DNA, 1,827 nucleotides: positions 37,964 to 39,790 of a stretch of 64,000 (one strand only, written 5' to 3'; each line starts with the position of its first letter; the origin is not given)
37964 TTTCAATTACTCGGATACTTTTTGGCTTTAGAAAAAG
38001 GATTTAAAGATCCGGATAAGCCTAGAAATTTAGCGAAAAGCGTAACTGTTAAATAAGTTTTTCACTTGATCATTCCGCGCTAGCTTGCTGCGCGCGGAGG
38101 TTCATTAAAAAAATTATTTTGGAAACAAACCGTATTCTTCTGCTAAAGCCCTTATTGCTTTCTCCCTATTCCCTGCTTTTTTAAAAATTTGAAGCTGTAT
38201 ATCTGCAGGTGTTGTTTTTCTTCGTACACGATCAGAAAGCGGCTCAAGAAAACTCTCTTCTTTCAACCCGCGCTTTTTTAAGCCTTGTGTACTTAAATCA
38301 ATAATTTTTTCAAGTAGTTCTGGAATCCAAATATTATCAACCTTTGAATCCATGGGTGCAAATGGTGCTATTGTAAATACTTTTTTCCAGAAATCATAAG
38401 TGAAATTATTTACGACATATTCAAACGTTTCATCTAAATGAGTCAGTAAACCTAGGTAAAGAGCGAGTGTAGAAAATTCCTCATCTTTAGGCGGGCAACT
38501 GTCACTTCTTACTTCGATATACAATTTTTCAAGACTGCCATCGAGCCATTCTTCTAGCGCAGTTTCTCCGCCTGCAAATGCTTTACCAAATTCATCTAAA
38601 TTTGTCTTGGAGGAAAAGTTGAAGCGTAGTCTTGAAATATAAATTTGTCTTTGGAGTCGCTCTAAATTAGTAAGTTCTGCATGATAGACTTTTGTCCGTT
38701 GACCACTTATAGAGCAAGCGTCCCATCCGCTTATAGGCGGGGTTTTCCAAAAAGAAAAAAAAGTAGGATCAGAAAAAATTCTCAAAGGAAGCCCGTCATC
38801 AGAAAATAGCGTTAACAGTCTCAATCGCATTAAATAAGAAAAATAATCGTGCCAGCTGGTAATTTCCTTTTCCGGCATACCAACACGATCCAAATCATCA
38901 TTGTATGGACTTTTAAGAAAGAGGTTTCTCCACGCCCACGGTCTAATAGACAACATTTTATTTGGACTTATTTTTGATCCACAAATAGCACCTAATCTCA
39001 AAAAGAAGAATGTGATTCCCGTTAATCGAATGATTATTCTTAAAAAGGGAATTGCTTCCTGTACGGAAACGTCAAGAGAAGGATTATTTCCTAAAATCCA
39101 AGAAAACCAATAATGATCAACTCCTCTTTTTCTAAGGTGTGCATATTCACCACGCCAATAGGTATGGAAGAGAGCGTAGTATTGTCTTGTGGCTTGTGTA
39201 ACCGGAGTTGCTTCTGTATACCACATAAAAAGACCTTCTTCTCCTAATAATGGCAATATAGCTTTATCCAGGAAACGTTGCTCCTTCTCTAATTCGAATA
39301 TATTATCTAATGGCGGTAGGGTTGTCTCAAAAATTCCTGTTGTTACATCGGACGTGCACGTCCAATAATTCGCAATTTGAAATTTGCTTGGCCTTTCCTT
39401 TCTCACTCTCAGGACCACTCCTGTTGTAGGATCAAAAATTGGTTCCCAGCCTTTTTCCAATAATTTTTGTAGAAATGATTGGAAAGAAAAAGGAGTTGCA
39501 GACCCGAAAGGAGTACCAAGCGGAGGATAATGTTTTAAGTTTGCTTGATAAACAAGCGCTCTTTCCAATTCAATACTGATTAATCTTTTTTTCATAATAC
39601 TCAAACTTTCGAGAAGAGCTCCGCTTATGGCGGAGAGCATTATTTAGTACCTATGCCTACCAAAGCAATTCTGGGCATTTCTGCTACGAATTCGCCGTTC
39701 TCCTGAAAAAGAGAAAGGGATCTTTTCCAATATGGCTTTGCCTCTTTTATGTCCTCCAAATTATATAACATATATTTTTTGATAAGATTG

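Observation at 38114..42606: Translationally coupled operon: AsnB-type amidotransferase, SAM methyltransferase, 508-aa GCS-like ligase candidate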

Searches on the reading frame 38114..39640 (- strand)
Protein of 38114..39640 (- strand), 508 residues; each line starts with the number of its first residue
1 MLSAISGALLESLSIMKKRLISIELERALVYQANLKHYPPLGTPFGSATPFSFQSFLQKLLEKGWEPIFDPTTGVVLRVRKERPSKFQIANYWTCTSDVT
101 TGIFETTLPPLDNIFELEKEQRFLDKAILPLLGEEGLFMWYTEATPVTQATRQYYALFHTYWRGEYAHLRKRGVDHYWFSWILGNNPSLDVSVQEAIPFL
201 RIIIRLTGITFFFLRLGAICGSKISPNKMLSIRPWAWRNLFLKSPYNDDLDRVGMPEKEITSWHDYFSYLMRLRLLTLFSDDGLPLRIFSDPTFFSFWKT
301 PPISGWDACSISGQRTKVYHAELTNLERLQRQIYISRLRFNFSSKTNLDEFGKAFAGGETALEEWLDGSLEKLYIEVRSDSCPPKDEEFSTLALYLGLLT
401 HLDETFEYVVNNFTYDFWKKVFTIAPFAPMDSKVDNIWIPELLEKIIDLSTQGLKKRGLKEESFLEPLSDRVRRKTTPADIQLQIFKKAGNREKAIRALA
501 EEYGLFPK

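Call 4: search_protein_families(library=pfam, proteins=[window:38114-39640:-], max_evalue=1)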
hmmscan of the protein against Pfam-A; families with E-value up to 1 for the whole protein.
window:38114-39640:- (508 aa): 0 families

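Call 5: search_protein_families(library=ncbifam, proteins=[window:38114-39640:-], max_evalue=1)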
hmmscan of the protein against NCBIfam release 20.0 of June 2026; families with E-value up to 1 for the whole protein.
window:38114-39640:- (508 aa): 1 family
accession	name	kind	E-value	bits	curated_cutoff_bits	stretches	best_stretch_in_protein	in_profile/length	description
TIGR01436.1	glu_cys_lig_pln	equivalog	0.0027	16.2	463.15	1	372-492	306-435/446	glutamate--cysteine ligase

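Call 6: find_homologous_proteins(query=window:38114-39640:-, max_evalue=0.001)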
Query window:38114-39640:- (508 aa): 20 proteins with E <= 0.001 among 8000 candidates.
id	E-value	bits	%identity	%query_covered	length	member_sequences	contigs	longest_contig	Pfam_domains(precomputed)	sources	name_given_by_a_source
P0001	0.0e+0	1174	100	100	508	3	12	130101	-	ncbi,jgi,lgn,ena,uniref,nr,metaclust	ncbi:MAG: hypothetical protein A3B74_02670 [Candidatus Kerfeldbacteria bacterium RIFCSPHIGHO2_02_FUL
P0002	1.4e-288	976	84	97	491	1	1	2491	-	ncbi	-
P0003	9.2e-287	970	84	97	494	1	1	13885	-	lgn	-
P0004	4.2e-261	885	76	96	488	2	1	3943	-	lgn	-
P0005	9.0e-256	868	76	95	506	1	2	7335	-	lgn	-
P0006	1.7e-255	867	74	97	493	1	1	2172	-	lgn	-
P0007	6.9e-255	865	75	97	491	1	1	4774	-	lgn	-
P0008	5.9e-250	848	72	97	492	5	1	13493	-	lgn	-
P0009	2.1e-245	833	71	97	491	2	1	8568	-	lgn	-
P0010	2.0e-241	820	70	97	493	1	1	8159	-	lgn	-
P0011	7.3e-237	805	69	97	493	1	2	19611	-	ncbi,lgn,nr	ncbi:hypothetical protein HYS97_01935 [Candidatus Daviesbacteria bacterium]|nr:hypothetical protein 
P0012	1.1e-191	656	57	96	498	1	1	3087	-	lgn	-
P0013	5.8e-183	627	70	73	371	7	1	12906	-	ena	-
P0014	1.5e-174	600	54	96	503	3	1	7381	-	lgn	-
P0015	9.7e-168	577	80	59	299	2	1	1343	-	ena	-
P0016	1.3e-138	481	44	97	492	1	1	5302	-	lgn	-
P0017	4.2e-136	473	45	95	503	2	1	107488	-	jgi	jgi:hypothetical protein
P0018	5.2e-110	387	40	95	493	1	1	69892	-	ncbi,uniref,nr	ncbi:hypothetical protein [Amycolatopsis pithecellobii]|uniref:Glutamate--cysteine ligase n=1 Tax=Am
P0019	4.7e-105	370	39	93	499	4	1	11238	PF04107.19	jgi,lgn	-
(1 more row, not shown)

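Call 7: search_solved_structures(query=window:38114-39640:-, max_evalue=10, show_alignments=2)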
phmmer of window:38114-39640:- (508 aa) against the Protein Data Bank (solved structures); distinct sequences matched with E-value up to 10: 3.
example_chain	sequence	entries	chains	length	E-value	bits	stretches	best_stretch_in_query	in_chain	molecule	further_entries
6gmo_A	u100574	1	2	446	0.024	16.5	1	425-487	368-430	Glutamate--cysteine ligase, chloroplastic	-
2gwc_A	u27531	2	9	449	0.024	16.5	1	425-487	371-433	Glutamate cysteine ligase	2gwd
9ufc_A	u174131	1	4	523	0.057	15.3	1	441-487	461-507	Glutamate--cysteine ligase, chloroplastic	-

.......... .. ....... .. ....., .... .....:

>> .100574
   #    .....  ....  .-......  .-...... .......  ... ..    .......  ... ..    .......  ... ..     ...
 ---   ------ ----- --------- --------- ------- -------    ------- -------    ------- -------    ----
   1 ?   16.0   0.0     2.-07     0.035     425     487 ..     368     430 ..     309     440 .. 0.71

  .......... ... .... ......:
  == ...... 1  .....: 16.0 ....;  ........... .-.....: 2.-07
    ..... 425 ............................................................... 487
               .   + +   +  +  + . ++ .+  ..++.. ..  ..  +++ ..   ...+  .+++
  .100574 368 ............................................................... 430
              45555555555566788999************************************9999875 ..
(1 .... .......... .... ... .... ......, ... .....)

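Call 8: find_encoding_contigs(protein=P0018, flank=10000, max_places=2)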
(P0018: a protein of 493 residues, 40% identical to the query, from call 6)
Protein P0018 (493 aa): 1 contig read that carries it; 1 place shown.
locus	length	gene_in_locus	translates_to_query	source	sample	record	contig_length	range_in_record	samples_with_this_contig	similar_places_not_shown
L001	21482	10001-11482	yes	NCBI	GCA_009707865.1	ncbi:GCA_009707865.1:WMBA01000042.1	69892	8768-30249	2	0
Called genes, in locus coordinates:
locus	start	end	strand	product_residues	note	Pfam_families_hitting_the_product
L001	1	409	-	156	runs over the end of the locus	-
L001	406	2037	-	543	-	PF00115:COX1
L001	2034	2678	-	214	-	PF00116:COX2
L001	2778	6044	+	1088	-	-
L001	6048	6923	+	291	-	PF12838:Fer4_7, PF13247:Fer4_11, PF12838:Fer4_7 (weak), PF25160:LdpA_Fe-S-bd (weak), PF00037:Fer4 (weak), PF12837:Fer4_6 (weak), PF13237:Fer4_10 (weak), PF13187:Fer4_9 (weak), +4 more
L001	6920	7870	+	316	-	PF03916:NrfD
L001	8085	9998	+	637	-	PF13522:GATase_6, PF13537:GATase_7, PF00733:Asn_synthase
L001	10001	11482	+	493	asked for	-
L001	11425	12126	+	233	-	PF01810:LysE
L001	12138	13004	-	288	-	PF00561:Abhydrolase_1, PF12697:Abhydrolase_6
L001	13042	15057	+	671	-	PF00486:Trans_reg_C (weak), PF03704:BTAD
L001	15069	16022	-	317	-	PF00291:PALP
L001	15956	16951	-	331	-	PF00892:EamA, PF16913:PUNUT (faint), PF00892:EamA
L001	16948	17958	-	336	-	PF02668:TauD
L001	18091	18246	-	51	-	-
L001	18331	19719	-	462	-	PF00070:Pyr_redox (faint), PF03486:HI0933_like (weak), PF07992:Pyr_redox_2 (faint), PF12831:FAD_oxidored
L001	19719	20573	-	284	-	PF05368:NmrA, PF13460:NAD_binding_10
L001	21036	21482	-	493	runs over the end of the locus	PF00756:Esterase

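Call 9: find_encoding_contigs(protein=P0017, flank=10000, max_places=2)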
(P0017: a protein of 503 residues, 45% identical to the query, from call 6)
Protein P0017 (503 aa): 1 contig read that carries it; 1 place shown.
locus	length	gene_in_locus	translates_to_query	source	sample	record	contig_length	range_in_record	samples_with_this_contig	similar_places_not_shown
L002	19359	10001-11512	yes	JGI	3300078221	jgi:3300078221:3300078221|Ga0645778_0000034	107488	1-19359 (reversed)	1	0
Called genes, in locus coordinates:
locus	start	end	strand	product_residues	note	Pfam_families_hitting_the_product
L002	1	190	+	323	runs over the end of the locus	-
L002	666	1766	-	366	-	PF01582:TIR, PF13676:TIR_2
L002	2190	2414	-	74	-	-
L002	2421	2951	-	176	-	PF01361:Tautomerase (faint)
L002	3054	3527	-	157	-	-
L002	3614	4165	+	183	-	PF00440:TetR_N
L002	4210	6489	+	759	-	PF00176:SNF2-rel_dom, PF00271:Helicase_C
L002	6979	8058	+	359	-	PF13489:Methyltransf_23, PF08241:Methyltransf_11, PF13649:Methyltransf_25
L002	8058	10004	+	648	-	PF13522:GATase_6, PF13537:GATase_7, PF00733:Asn_synthase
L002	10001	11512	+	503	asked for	-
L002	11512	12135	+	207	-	PF01810:LysE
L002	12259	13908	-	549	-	PF00118:Cpn60_TCP1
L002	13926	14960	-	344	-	PF08240:ADH_N, PF00107:ADH_zinc_N, PF13602:ADH_zinc_N_2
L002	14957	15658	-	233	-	PF01883:FeS_assembly_P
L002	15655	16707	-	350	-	PF04909:Amidohydro_2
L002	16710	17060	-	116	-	PF02406:MmoB_DmpM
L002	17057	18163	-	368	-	PF02332:Phenol_Hydrox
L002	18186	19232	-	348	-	PF00111:Fer2, PF00970:FAD_binding_6, PF00175:NAD_binding_1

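Call 10: find_encoding_contigs(protein=P0011, flank=10000, max_places=2)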
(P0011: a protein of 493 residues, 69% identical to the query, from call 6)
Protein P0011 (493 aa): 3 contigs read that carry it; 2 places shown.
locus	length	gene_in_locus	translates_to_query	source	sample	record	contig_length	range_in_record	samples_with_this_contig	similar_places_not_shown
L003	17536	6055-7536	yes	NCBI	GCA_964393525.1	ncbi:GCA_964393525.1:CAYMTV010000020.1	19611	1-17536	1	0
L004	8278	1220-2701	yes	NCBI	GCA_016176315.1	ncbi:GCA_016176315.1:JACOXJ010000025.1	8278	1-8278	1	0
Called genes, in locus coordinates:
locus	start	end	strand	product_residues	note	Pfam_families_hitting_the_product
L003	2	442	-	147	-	?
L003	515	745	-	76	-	-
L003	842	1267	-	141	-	PF13673:Acetyltransf_10, PF00583:Acetyltransf_1, PF13508:Acetyltransf_7, PF14542:Acetyltransf_CG (weak), PF08445:FR47 (weak)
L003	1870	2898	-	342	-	PF01063:Aminotran_4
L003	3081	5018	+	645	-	PF13522:GATase_6, PF13537:GATase_7, PF00733:Asn_synthase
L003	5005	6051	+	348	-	PF13489:Methyltransf_23 (weak), PF08241:Methyltransf_11, PF13649:Methyltransf_25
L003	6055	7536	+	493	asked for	-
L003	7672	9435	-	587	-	PF13522:GATase_6, PF13537:GATase_7, PF01380:SIS, PF13580:SIS_2 (faint), PF01380:SIS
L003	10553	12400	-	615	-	PF21269:TreT_GT1, PF22059:GumK_N (faint), PF20706:GT4-conflict (weak), PF00534:Glycos_transf_1, PF13692:Glyco_trans_1_4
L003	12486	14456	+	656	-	PF19291:TREH_N, PF00723:Glyco_hydro_15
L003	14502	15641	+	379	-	-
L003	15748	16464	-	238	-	-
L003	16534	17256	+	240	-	PF07963:N_methyl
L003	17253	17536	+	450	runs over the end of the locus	PF00232:Glyco_hydro_1, PF00331:Glyco_hydro_10 (faint), PF02449:Glyco_hydro_42 (weak), PF00232:Glyco_hydro_1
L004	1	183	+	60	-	?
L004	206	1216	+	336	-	PF13489:Methyltransf_23 (weak), PF08241:Methyltransf_11, PF13649:Methyltransf_25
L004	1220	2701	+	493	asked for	-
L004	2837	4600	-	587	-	PF13522:GATase_6, PF13537:GATase_7, PF01380:SIS, PF13580:SIS_2 (faint), PF01380:SIS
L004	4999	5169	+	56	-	PF00471:Ribosomal_L33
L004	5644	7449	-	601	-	PF21269:TreT_GT1, PF22059:GumK_N (faint), PF00534:Glycos_transf_1, PF13692:Glyco_trans_1_4, PF20706:GT4-conflict (weak)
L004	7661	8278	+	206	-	?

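Call 12: search_solved_structures(query=A1, max_evalue=10, show_alignments=2)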
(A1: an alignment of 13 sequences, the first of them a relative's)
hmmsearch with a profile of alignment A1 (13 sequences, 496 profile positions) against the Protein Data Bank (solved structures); distinct sequences matched with E-value up to 10: 3.
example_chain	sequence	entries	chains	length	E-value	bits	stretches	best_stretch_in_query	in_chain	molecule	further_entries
6gmo_A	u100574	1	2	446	7.8e-08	34.6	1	340-474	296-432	Glutamate--cysteine ligase, chloroplastic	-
2gwc_A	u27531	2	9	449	7.9e-08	34.5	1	340-474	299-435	Glutamate cysteine ligase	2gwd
9ufc_A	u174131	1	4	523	1.6e-07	33.5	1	343-473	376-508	Glutamate--cysteine ligase, chloroplastic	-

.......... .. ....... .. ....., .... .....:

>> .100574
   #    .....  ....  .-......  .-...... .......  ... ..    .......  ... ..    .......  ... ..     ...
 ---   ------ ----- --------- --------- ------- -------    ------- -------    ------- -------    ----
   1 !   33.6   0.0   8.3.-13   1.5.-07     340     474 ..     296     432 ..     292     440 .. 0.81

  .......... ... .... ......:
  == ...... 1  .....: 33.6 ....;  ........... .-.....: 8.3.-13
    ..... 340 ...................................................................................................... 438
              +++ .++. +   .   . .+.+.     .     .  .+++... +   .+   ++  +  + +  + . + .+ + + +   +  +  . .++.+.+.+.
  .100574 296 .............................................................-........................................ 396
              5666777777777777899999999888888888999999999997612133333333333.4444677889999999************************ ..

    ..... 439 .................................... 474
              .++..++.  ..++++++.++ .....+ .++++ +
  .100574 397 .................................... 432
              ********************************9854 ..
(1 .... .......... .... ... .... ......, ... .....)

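Call 13: search_protein_families(library=pfam, alignment_id=A1, max_evalue=1)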
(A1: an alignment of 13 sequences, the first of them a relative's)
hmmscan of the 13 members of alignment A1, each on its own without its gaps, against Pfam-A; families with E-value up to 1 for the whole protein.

A. member 1, P0001 (508 aa): 0 families

B. families by the number of members that match (of 13 scanned): 1 family
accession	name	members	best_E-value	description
PF01144.29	CoA_trans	1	0.043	Coenzyme A transferase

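Call 18: find_encoding_contigs(protein=P0019, flank=10000, max_places=3)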
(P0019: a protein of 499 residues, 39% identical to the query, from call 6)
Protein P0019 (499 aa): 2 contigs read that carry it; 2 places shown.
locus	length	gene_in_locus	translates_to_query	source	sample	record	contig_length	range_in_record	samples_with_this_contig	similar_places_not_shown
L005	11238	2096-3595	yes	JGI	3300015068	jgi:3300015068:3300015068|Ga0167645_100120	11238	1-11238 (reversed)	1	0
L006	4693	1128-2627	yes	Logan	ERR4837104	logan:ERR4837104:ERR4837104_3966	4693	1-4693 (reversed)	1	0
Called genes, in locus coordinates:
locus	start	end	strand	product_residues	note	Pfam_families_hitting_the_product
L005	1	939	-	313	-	?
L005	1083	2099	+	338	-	PF13649:Methyltransf_25, PF08241:Methyltransf_11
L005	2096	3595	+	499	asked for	PF04107:GCS2 (faint)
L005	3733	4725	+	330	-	PF00291:PALP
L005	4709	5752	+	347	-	PF02423:OCD_Mu_crystall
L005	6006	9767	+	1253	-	-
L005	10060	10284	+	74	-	-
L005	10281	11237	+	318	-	?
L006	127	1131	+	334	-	PF08241:Methyltransf_11, PF13649:Methyltransf_25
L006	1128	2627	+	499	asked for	PF04107:GCS2 (faint)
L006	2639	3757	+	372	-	PF00291:PALP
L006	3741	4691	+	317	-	?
